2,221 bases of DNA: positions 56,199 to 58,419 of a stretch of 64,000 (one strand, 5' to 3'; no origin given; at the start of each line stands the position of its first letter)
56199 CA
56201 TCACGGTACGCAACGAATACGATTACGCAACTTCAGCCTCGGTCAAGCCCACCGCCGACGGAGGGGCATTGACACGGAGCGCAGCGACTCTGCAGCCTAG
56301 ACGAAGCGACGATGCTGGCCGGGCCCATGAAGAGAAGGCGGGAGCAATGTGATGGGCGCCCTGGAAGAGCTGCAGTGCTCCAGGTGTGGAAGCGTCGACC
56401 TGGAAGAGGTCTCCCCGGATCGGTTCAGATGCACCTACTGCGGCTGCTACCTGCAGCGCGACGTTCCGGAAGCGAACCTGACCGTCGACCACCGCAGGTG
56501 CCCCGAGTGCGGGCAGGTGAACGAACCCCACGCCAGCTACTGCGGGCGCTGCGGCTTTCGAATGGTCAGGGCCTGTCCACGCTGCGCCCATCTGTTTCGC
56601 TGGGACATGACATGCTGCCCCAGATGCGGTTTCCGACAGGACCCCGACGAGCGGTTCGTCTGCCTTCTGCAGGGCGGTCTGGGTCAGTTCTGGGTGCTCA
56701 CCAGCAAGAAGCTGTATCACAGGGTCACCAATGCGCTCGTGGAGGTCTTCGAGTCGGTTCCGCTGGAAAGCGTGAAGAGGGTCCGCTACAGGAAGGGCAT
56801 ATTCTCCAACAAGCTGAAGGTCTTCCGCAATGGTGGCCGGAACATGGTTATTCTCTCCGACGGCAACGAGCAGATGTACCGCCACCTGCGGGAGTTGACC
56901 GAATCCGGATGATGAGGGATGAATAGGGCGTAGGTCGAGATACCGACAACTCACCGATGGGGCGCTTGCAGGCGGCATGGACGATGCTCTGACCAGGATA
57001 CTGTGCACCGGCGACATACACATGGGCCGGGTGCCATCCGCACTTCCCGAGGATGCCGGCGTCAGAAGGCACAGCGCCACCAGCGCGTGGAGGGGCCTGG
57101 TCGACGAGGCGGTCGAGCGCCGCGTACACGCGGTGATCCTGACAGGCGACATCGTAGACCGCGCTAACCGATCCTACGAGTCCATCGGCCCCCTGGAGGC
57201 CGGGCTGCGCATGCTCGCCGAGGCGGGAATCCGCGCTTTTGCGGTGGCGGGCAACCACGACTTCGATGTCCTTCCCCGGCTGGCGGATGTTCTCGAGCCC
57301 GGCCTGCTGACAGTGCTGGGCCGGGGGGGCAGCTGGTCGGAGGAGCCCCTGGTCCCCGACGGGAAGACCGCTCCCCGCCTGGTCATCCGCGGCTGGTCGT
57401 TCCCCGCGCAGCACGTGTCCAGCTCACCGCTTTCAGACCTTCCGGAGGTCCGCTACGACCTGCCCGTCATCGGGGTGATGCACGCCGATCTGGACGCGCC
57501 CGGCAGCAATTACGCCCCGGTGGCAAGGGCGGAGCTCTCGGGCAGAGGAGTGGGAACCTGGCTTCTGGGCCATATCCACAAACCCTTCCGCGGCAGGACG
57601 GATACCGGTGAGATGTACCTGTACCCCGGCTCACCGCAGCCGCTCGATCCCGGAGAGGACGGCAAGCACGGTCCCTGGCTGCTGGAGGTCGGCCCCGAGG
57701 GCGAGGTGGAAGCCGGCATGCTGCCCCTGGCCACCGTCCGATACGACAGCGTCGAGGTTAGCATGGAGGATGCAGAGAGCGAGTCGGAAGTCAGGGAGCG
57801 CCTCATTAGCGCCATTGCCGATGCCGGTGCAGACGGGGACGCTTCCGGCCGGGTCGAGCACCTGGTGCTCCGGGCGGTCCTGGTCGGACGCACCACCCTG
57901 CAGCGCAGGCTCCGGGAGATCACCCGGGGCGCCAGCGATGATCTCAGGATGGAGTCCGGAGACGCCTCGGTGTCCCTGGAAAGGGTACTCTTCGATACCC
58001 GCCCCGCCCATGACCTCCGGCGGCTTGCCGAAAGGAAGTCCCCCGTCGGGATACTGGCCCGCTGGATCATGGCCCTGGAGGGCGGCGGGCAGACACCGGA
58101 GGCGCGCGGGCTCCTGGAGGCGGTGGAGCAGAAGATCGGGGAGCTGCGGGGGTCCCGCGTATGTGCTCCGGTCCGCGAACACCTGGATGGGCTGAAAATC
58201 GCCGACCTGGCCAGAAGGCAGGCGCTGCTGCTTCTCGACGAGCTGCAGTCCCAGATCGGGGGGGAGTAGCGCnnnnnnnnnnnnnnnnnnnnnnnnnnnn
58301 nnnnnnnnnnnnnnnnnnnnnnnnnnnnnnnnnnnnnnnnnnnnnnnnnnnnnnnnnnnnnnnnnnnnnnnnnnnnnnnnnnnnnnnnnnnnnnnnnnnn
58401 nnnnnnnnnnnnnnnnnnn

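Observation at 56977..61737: SbcD-like phosphoesterase plus 1154-aa SbcC/Rad50-like ATPase with a long C-terminal extension, at the edge of a TA/Abi island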

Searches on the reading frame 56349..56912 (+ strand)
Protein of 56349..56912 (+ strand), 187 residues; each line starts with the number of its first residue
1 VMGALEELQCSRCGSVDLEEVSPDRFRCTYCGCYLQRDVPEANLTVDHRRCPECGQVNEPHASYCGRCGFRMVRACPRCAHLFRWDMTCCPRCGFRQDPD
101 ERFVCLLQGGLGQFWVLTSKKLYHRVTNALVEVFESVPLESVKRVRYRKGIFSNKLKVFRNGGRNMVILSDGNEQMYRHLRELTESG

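Call 3: search_protein_families(library=pfam, proteins=[window:56349-56912:+], max_evalue=0.01)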
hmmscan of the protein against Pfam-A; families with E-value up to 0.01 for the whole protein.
window:56349-56912:+ (187 aa): 6 families
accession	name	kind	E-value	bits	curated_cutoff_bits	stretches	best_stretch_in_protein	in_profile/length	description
PF12773.13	DZR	-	1.6e-11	44.6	27.3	2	51-94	1-45/45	Double zinc ribbon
PF13248.11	Zn_ribbon_3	-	3.6e-07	29.8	27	2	49-69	3-23/26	zinc-ribbon domain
PF13240.11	Zn_Ribbon_1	-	7.4e-06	26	25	1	51-71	2-22/23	zinc-ribbon domain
PF24463.1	DUF7577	-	7.5e-05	22.7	28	1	48-69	2-23/27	Domain of unknown function (DUF7577)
PF07282.18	Cas12f1-like_TNB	-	0.00056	20.4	26.3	1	9-39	30-54/60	Cas12f1-like, TNB domain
PF00641.23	Zn_ribbon_RanBP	-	0.0018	17.9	27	1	51-70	7-26/30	Zn-finger in Ran binding protein and others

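Call 4: search_protein_families(library=padloc, proteins=[window:56349-56912:+], max_evalue=0.01)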
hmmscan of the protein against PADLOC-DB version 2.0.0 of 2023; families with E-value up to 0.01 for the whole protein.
window:56349-56912:+ (187 aa): 2 families
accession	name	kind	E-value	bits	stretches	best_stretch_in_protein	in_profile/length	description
PDLC00931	Cas12u2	-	0.0019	15.7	1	9-48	395-429/445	Cas12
PDLC01700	Cas12f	-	0.0037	14.2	1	9-50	384-425/458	CAS-V-F; effector__SPE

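Call 5: search_protein_families(library=ncbifam, proteins=[window:56349-56912:+], max_evalue=0.01)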
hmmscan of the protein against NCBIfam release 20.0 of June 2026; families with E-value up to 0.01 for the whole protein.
window:56349-56912:+ (187 aa): 4 families
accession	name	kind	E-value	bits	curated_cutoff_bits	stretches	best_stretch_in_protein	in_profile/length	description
NF041910.1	HVO_0416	equivalog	0.00079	19.3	80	1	48-70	34-56/58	HVO_0416 family zinc finger protein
NF011149.0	PRK14559.1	equivalog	0.0011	17.7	374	1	51-95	4-49/642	serine/threonine phosphatase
NF047723.1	TransFacS4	equivalog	0.0027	18.2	120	0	74-104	2-34/90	transcription factor S4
NF001669.0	PRK00432.1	equivalog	0.0056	16.6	54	0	8-32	27-50/58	30S ribosomal protein S27ae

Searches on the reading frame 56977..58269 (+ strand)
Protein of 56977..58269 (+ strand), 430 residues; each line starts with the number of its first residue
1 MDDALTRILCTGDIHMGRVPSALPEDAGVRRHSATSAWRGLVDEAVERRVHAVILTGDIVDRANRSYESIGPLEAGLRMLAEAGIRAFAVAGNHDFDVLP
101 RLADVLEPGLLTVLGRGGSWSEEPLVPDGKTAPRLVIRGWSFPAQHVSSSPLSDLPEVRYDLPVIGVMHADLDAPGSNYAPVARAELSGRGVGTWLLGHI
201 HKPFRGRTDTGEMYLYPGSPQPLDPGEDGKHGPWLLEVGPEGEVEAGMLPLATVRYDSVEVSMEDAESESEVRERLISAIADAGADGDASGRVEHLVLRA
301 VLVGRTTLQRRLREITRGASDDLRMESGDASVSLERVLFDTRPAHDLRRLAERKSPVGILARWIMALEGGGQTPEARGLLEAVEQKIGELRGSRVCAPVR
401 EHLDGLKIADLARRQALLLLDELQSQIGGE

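Call 3: search_protein_families(library=pfam, proteins=[window:56977-58269:+], max_evalue=0.01)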
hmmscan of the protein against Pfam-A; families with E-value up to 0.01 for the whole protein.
window:56977-58269:+ (430 aa): 2 families
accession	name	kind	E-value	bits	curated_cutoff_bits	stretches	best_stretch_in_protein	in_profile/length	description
PF00149.33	Metallophos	-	1.4e-11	45.6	21.5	1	7-203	2-191/191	Calcineurin-like phosphoesterase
PF12850.12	Metallophos_2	-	3.2e-05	24.4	27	1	32-223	10-138/154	Calcineurin-like phosphoesterase superfamily domain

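Call 4: search_protein_families(library=padloc, proteins=[window:56977-58269:+], max_evalue=0.01)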
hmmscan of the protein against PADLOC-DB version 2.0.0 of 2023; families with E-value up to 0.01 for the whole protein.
window:56977-58269:+ (430 aa): 0 families

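Call 5: search_protein_families(library=ncbifam, proteins=[window:56977-58269:+], max_evalue=0.01)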
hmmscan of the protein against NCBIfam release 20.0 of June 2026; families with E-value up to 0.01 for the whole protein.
window:56977-58269:+ (430 aa): 6 families
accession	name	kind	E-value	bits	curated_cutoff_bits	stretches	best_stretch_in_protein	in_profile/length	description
NF041030.1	Mre11_Halo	equivalog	1.9e-11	43.7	550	1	5-98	1-90/361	DNA double-strand break repair protein Mre11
TIGR00619.1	sbcd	subfamily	2.1e-08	34.3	77.65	1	7-156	2-148/252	exonuclease subunit SbcD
NF041029.1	Mre11_Pyroc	equivalog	3.9e-08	32.5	600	1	29-96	20-87/438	DNA double-strand break repair protein Mre11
NF041031.1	Mre11_Sulfo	equivalog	7.5e-08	32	500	1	30-95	20-85/374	DNA double-strand break repair protein Mre11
NF008206.2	PRK10966.1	equivalog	0.00044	19.5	450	0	7-95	2-85/380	exonuclease subunit SbcD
TIGR04123.1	P_estr_lig_assc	hypoth_equivalog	0.0071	15.8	150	0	7-96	22-110/207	ligase-associated DNA damage response endonuclease PdeM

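Call 10: search_solved_structures(query=window:56977-58269:+, max_evalue=1)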
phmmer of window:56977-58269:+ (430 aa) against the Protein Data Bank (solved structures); distinct sequences matched with E-value up to 1: 13.
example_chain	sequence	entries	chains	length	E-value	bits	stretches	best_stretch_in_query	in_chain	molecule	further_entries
3qg5_C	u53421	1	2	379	1.1e-05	27.8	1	7-100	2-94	Mre11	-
4o24_A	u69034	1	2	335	1.4e-05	27.5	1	7-100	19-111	Exonuclease, putative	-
2q8u_A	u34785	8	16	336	1.4e-05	27.5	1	7-100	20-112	Exonuclease, putative | Nuclease SbcCD subunit D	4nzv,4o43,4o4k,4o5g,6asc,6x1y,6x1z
1ii7_A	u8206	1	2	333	1.6e-05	27.3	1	13-116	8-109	Mre11 nuclease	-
3dsc_A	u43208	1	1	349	1.8e-05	27.1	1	13-116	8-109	DNA double-strand break repair protein mre11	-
3tho_B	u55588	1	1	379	4.5e-05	25.8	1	7-97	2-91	Exonuclease, putative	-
3thn_A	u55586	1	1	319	0.0001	24.6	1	7-97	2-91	Exonuclease, putative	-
4hd0_A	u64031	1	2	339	0.00011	24.6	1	13-116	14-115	DNA double-strand break repair protein Mre11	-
3dsd_A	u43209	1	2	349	0.00032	23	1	13-116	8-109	DNA double-strand break repair protein mre11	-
1s8e_A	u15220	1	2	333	0.0048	19.1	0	173-227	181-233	exonuclease putative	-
4lty_C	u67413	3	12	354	0.067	15.3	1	1-107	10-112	Exonuclease subunit SbcD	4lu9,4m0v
5c53_B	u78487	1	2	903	0.26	13.4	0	349-384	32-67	Pol gamma B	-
6s6v_A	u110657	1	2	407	0.4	12.8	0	7-107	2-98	Nuclease SbcCD subunit D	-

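Call 41: find_homologous_proteins(query=window:56977-58269:+)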
Query window:56977-58269:+ (430 aa): 1178 proteins with E <= 0.001 among 8000 candidates; the best 120 are listed.
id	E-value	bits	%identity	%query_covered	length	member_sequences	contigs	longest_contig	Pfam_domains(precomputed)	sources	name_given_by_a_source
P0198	2.7e-279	944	100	100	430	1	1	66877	PF12850.13,PF00149.34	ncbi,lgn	-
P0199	2.1e-245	833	90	100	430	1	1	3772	PF12850.13,PF00149.34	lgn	-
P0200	2.0e-212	724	79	100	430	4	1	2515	PF00149.34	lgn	-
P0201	7.0e-120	419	50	100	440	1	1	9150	PF12850.13,PF00149.34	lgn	-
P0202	8.3e-119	415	49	100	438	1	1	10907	PF12850.13,PF00149.34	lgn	-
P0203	1.4e-113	398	48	99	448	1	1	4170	PF12850.13,PF00149.34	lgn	-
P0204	1.7e-113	398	46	99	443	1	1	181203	PF12850.13,PF00149.34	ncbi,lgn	ncbi:MAG: DNA repair exonuclease [Gemmatimonadota bacterium]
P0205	9.2e-113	395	47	99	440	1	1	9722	PF12850.13,PF00149.34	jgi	-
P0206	8.6e-111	389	47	100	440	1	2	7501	PF12850.13,PF00149.34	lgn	-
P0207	1.6e-110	388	47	99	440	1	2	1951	PF12850.13,PF00149.34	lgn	-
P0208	4.0e-102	360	46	96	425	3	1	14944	PF12850.13,PF00149.34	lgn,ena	-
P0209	8.7e-100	353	45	98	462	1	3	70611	PF12850.13,PF00149.34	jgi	jgi:DNA repair protein SbcD/Mre11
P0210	6.3e-99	350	42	98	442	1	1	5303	PF12850.13,PF00149.34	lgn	-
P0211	1.1e-97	346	46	87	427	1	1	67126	PF12850.13,PF00149.34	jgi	jgi:DNA repair exonuclease SbcCD nuclease subunit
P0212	1.4e-96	342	44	98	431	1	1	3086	PF12850.13,PF00149.34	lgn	-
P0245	5.6e-92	327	45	95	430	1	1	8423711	PF12850.13,PF00149.34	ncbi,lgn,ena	-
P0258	3.1e-91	325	40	100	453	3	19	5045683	PF12850.13,PF00149.34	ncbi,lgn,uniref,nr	ncbi:metallophosphoesterase family protein [Bradymonas sediminis]|uniref:DNA repair exonuclease n=1 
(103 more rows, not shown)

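Call 42: find_encoding_contigs(protein=P0258, flank=10000, max_places=1)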
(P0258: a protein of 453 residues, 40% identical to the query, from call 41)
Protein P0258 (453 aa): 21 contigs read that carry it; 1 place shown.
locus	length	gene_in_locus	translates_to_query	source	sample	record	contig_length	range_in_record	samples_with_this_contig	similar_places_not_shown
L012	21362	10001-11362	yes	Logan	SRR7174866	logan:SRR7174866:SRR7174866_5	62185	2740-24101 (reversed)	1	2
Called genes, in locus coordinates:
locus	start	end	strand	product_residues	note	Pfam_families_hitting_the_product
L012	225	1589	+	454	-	PF01554:MatE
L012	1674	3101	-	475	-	PF01425:Amidase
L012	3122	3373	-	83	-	-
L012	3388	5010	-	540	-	PF00488:MutS_V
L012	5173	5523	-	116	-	-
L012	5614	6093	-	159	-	-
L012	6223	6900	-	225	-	-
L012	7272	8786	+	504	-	PF00112:Peptidase_C1 (weak), PF01483:P_proprotein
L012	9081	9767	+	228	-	PF13505:OMP_b-brl, PF13568:OMP_b-brl_2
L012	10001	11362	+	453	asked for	PF00149:Metallophos, PF12850:Metallophos_2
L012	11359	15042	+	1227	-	PF02463:SMC_N (faint), PF13476:AAA_23, PF00005:ABC_tran (faint)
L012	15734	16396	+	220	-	-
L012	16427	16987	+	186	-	PF01195:Pept_tRNA_hydro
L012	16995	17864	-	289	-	-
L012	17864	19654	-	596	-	PF00069:Pkinase, PF01636:APH (faint), PF07714:PK_Tyr_Ser-Thr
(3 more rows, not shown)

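Call 43: find_encoding_contigs(protein=P0245, flank=10000, max_places=1)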
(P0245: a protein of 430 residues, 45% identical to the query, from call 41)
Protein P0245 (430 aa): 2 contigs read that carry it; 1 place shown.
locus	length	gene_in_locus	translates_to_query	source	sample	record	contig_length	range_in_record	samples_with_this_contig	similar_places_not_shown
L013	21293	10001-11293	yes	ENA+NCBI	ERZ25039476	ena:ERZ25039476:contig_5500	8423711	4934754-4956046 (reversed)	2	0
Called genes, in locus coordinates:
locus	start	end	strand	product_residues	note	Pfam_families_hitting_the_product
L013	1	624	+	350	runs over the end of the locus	PF13310:Virulence_RhuM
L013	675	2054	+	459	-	PF14280:DUF4365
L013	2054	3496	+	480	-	-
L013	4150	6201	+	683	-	PF13208:TerB_N, PF05099:TerB, PF15615:TerB_C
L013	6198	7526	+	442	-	PF10923:BrxC_BrxD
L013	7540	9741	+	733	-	PF00270:DEAD, PF00271:Helicase_C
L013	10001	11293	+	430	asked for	PF00149:Metallophos, PF12850:Metallophos_2 (faint)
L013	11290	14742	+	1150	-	PF13476:AAA_23 (faint)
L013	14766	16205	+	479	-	-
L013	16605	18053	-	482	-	PF00899:ThiF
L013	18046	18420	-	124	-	PF14462:Prok-E2_E (weak)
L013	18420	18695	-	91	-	PF14452:Multi_ubiq (weak)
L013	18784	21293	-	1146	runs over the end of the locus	PF06114:Peptidase_M78 (weak), PF00580:UvrD-helicase, PF13245:AAA_19, PF13604:AAA_30 (faint), PF13361:UvrD_C (weak), PF13538:UvrD_C_2 (faint)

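Call 60: search_protein_families(library=padloc, proteins=[L013:4150-6201:+, L013:6198-7526:+, L013:7540-9741:+, L013:14766-16205:+], max_evalue=0.00001)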
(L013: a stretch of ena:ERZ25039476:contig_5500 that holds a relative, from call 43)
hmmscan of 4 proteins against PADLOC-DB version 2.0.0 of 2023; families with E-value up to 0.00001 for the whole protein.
L013:4150-6201:+ (683 aa): 1 family
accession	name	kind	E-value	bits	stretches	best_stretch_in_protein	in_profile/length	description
PDLC03958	SngA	-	9.1e-85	284.2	1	3-681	55-523/528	-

L013:6198-7526:+ (442 aa): 2 families
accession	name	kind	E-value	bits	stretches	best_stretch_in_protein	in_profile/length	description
PDLC03959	SngB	-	8.1e-182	603.2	1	6-426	4-427/439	-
PDLC02494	BrxD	-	2.3e-45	153.5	1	8-402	4-405/440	BrxD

L013:7540-9741:+ (733 aa): 39 families (the best 25 are shown)
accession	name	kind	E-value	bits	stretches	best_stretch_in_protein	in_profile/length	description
PDLC03960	SngC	-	4.8e-262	869.9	1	7-720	3-715/720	-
PDLC02503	BrxHI|BrxHII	-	1.7e-122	408.1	1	9-726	4-692/698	BrxHI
PDLC02501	BrxHI|BrxHII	-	8.8e-76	253.7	1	23-641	18-612/925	BrxHI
PDLC02897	DpdJ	-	4.1e-29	99.1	1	7-366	79-450/1570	DpdJ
PDLC00037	DruE3|DruE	-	1.3e-22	77.5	2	45-205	119-305/2055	SNF2 family N-terminal domain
PDLC00035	DruE3|DruE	-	3.6e-21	72.6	2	44-206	119-306/1460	SNF2 family N-terminal domain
PDLC02864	DpdF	-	3.8e-20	70.2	1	25-372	19-333/610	DpdF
PDLC02870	DpdF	-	4.1e-17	59.9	1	25-372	10-325/534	DpdF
PDLC00036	DruE3|DruE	-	1.2e-15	53.8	1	42-202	106-288/2023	SNF2 family N-terminal domain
PDLC03928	PsyrT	-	8.8e-15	52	1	27-165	20-153/689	-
PDLC00013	DruE1|DruE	-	1.2e-14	51.3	2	33-102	96-173/1776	SNF2 family N-terminal domain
PDLC00188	HamB1|HamB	-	2.5e-13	47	1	39-200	254-410/1037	DEAD-box helicase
PDLC00015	DruE2|DruE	-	8.1e-13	45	1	330-370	1177-1217/1887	SNF2 family N-terminal domain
PDLC02861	DpdF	-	1.7e-12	44.5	1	271-372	244-338/611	DpdF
PDLC00014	DruE2|DruE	-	5e-12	42.1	1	330-370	1206-1246/1928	SNF2 family N-terminal domain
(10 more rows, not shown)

L013:14766-16205:+ (479 aa): 0 families

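Call 98: find_encoding_contigs(protein=P0199, flank=5000, max_places=2)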
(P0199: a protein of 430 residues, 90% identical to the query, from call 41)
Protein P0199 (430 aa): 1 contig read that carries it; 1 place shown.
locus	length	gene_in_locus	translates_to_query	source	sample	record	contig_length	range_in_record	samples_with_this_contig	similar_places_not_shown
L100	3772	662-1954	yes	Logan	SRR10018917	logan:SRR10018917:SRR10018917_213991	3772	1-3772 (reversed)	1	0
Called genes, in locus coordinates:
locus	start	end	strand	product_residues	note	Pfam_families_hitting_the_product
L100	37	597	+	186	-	PF13248:Zn_ribbon_3 (faint), PF12773:DZR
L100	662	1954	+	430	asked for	PF00149:Metallophos, PF12850:Metallophos_2 (weak)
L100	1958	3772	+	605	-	?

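Call 99: find_encoding_contigs(protein=P0202, flank=10000, max_places=2)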
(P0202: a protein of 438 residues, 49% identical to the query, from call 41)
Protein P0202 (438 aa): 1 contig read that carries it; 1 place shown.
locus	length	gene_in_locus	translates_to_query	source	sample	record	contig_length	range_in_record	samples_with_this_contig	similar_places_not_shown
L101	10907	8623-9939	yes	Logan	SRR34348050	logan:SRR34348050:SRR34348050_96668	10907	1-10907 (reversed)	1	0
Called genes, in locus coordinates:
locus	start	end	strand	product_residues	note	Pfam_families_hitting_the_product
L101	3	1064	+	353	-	?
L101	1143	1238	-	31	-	PF01934:HepT-like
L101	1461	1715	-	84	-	PF01909:NTP_transf_2, PF18765:Polbeta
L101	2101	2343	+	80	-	-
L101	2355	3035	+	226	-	-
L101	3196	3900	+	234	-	PF24281:HVO_2928_N (weak), PF04967:HTH_10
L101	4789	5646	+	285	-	PF00561:Abhydrolase_1, PF12146:Hydrolase_4, PF12697:Abhydrolase_6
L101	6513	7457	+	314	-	PF12840:HTH_20 (faint), PF13545:HTH_Crp_2 (faint), PF04545:Sigma70_r4 (faint), PF12802:MarR_2 (faint), PF08279:HTH_11 (faint), PF08281:Sigma70_r4_2 (faint), PF13404:HTH_AsnC-type, PF13412:HTH_24, +2 more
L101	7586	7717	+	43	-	-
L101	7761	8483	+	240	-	-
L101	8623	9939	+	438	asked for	PF00149:Metallophos, PF12850:Metallophos_2 (weak)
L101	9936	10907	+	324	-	?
